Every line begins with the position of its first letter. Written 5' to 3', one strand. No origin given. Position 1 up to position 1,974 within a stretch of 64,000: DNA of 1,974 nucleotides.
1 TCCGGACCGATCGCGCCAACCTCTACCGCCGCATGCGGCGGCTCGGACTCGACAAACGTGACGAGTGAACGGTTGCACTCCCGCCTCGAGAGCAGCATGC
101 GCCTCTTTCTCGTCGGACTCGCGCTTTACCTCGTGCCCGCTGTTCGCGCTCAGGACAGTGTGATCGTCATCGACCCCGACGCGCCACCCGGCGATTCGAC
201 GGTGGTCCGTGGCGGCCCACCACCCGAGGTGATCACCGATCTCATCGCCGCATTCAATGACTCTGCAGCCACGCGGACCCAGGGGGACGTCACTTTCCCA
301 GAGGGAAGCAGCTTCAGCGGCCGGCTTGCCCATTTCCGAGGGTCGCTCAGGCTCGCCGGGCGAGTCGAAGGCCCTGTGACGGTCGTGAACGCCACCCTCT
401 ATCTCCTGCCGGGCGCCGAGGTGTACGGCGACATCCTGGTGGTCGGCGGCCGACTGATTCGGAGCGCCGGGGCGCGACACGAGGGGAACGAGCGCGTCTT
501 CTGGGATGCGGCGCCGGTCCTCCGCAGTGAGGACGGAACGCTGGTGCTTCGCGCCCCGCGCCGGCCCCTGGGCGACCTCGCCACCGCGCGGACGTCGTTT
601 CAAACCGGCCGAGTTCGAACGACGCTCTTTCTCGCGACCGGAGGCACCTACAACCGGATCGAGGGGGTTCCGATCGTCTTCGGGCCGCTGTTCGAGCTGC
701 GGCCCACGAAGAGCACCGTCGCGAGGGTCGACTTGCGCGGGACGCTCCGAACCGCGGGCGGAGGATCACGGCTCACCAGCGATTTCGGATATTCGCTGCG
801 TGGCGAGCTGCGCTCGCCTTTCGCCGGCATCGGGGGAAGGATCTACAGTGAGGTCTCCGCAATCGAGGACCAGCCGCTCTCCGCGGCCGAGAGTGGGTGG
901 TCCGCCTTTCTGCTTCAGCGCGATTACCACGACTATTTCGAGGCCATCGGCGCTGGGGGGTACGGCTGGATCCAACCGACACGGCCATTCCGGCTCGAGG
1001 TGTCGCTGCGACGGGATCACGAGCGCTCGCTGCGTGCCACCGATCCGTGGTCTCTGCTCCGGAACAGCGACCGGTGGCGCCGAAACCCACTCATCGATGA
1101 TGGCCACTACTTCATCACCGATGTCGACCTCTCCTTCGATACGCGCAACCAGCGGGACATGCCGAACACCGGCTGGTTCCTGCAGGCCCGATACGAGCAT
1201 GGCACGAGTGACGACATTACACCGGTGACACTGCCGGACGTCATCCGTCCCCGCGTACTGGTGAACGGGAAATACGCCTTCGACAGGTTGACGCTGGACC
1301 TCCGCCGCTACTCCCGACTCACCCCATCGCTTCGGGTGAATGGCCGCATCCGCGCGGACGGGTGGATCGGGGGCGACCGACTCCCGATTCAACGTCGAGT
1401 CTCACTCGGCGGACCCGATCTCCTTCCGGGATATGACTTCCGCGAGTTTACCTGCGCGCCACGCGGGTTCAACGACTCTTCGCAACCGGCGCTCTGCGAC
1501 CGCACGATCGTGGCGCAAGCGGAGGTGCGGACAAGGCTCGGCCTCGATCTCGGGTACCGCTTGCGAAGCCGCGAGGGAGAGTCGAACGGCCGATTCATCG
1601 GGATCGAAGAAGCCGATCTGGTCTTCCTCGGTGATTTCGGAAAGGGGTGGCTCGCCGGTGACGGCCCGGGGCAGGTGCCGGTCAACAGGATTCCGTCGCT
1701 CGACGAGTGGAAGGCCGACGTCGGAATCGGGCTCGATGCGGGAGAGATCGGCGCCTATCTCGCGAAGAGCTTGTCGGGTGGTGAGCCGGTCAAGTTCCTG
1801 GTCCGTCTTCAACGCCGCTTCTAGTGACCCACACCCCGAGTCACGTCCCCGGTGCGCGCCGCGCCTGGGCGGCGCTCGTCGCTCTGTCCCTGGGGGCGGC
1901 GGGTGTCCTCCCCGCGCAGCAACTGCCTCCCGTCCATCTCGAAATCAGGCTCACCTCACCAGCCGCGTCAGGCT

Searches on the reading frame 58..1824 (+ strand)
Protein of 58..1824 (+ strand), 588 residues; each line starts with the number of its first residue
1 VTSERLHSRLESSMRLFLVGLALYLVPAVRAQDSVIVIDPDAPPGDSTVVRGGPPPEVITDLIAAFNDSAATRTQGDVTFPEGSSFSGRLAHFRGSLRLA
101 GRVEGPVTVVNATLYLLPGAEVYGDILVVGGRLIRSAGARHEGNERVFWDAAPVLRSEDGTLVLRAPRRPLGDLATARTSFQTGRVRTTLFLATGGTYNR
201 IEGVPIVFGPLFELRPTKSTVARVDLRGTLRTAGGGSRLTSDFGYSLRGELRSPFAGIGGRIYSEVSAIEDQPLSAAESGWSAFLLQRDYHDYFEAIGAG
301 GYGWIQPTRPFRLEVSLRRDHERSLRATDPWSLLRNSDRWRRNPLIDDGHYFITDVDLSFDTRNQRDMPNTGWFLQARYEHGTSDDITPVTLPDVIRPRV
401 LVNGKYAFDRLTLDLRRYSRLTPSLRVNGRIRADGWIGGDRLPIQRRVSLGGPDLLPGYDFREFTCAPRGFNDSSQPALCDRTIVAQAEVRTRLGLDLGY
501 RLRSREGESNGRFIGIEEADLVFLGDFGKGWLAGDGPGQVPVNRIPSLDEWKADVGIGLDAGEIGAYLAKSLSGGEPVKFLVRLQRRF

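Call 39: search_protein_families(library=pfam, proteins=[window:58-1824:+])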
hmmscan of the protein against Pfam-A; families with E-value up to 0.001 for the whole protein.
window:58-1824:+ (588 aa): 1 family
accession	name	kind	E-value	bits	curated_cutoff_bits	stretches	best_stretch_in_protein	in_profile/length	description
PF01103.29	Omp85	-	2.6e-06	27.6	24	1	354-494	117-241/325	Omp85 superfamily domain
